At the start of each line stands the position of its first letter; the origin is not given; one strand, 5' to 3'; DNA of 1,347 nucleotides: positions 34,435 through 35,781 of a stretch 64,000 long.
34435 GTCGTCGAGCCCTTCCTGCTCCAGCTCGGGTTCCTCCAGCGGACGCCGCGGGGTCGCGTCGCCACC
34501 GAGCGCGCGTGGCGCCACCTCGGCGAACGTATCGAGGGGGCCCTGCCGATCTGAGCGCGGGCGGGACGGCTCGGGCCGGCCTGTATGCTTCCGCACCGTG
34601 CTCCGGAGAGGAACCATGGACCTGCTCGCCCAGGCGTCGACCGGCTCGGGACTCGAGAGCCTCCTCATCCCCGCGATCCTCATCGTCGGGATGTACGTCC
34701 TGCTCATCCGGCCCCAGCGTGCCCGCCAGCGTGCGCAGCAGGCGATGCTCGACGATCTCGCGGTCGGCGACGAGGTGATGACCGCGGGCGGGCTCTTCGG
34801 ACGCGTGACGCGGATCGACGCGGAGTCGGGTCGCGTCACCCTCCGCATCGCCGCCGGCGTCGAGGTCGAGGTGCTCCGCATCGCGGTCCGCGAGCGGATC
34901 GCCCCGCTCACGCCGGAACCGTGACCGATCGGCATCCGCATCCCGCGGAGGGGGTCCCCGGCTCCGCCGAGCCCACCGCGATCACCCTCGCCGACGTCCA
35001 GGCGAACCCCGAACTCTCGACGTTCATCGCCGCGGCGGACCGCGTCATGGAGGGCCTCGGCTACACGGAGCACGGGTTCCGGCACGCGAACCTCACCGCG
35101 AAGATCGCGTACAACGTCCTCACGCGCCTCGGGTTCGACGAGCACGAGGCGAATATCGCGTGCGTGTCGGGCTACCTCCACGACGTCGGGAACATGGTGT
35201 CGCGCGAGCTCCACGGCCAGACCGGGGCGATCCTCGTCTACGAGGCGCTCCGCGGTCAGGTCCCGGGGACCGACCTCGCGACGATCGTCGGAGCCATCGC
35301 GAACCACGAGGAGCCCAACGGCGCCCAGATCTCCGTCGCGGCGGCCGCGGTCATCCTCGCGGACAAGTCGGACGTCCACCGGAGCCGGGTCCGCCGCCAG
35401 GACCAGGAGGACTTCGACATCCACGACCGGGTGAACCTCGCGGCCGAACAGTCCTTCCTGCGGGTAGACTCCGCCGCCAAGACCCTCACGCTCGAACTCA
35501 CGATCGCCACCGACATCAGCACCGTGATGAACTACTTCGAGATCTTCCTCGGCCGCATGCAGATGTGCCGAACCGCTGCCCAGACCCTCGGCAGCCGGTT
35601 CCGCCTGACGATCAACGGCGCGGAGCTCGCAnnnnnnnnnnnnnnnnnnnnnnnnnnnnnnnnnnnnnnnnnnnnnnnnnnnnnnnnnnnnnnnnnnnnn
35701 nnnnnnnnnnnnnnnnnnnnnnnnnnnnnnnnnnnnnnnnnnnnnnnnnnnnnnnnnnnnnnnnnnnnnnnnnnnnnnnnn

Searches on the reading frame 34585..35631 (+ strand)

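Call 56: search_protein_families(library=pfam, proteins=[window:34585-35631:+], max_evalue=0.01)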
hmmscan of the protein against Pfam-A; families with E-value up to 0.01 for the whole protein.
window:34585-35631:+ (349 aa): 1 family
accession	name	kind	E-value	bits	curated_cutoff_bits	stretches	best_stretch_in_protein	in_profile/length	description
PF01966.28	HD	-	4.7e-05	24.1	22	1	165-263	2-114/116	HD domain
